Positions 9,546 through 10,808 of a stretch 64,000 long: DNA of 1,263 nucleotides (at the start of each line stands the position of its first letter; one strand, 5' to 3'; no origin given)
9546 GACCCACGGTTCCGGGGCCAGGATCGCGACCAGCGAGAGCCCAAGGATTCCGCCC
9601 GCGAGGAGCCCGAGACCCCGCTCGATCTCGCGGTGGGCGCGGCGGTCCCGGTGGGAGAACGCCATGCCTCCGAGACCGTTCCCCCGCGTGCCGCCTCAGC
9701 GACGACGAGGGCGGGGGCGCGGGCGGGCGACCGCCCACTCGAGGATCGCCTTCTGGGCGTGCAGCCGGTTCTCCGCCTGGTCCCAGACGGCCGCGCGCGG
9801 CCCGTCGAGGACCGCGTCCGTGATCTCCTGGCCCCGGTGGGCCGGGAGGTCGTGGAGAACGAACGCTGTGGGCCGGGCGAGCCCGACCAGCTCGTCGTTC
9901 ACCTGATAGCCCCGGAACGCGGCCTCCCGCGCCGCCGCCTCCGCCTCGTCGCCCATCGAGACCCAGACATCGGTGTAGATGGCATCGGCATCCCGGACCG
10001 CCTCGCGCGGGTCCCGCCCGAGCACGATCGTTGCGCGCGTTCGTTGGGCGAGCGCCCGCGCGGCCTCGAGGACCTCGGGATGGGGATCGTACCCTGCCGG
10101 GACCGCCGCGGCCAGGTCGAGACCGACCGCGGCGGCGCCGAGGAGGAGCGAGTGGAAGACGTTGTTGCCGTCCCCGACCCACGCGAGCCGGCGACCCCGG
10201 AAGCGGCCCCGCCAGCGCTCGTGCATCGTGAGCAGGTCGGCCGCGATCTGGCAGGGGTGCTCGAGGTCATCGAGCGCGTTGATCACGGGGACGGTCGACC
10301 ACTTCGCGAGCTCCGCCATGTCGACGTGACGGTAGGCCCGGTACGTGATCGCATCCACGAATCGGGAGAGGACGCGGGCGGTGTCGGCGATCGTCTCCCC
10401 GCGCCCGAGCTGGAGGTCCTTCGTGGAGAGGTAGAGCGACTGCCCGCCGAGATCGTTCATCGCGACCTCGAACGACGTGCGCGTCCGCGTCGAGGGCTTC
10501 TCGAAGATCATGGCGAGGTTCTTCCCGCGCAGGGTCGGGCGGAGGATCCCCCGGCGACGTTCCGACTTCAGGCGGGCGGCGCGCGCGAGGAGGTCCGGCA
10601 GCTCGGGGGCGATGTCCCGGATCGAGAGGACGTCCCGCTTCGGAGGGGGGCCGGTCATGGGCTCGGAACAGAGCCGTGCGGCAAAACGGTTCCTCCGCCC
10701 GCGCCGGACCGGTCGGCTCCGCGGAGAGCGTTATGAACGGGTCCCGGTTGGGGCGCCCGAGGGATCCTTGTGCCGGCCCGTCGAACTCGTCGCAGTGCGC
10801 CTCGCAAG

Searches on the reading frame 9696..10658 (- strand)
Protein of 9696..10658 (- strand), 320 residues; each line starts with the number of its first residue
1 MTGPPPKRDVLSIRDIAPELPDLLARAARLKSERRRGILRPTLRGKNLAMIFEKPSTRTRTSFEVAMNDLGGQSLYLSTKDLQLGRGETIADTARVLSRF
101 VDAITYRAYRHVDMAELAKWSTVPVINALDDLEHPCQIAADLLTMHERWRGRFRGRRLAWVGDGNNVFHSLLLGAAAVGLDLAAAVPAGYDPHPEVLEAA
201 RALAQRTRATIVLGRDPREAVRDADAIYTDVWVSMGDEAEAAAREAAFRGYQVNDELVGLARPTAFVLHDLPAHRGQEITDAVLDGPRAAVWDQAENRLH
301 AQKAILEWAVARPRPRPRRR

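Call 23: search_protein_families(library=ncbifam, proteins=[window:9696-10658:-], max_evalue=0.00001)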
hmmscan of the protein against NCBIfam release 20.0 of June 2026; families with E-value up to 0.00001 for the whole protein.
window:9696-10658:- (320 aa): 16 families
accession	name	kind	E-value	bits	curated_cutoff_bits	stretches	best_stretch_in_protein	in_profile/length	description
NF001986.0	PRK00779.1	subfamily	4.9e-122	406.9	306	1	7-310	5-304/307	ornithine carbamoyltransferase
TIGR00658.1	orni_carb_tr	equivalog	8.6e-118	392.9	280.85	1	8-310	1-303/304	ornithine carbamoyltransferase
NF011380.0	PRK14805.1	equivalog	4e-88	295.4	421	1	9-307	3-297/302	ornithine carbamoyltransferase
TIGR04384.1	putr_carbamoyl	exception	2.4e-84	283.3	500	1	19-311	12-308/330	putrescine carbamoyltransferase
NF003286.0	PRK04284.1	subfamily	1.8e-72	244.2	515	1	8-306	7-326/332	ornithine carbamoyltransferase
NF009213.0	PRK12562.1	subfamily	6.6e-64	216.4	559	1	11-274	10-278/334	ornithine carbamoyltransferase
NF002470.0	PRK01713.1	equivalog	1.4e-57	195.6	545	1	18-274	19-278/334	ornithine carbamoyltransferase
NF003384.0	PRK04523.1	equivalog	9.1e-50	169.6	288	1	8-310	4-333/336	N-acetylornithine carbamoyltransferase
NF011379.0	PRK14804.1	equivalog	2.9e-49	167.9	373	1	19-306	19-305/311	ornithine carbamoyltransferase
NF002032.1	PRK00856.1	equivalog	7.3e-42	143.6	263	1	9-307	2-294/297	aspartate carbamoyltransferase catalytic subunit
TIGR00670.1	asp_carb_tr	equivalog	6.5e-39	133.8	236.95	1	8-308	1-301/304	aspartate carbamoyltransferase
NF008853.0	PRK11891.1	equivalog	1.5e-23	83.1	560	1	28-306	110-394/430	aspartate carbamoyltransferase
NF006046.0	PRK08192.1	equivalog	1e-21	77.6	512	1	24-305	24-312/339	aspartate carbamoyltransferase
NF005538.0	PRK07200.1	equivalog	2.6e-17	63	453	1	18-233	33-273/396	knotted carbamoyltransferase YgeW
TIGR03316.1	ygeW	equivalog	3e-16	59.3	500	1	50-234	62-271/391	knotted carbamoyltransferase YgeW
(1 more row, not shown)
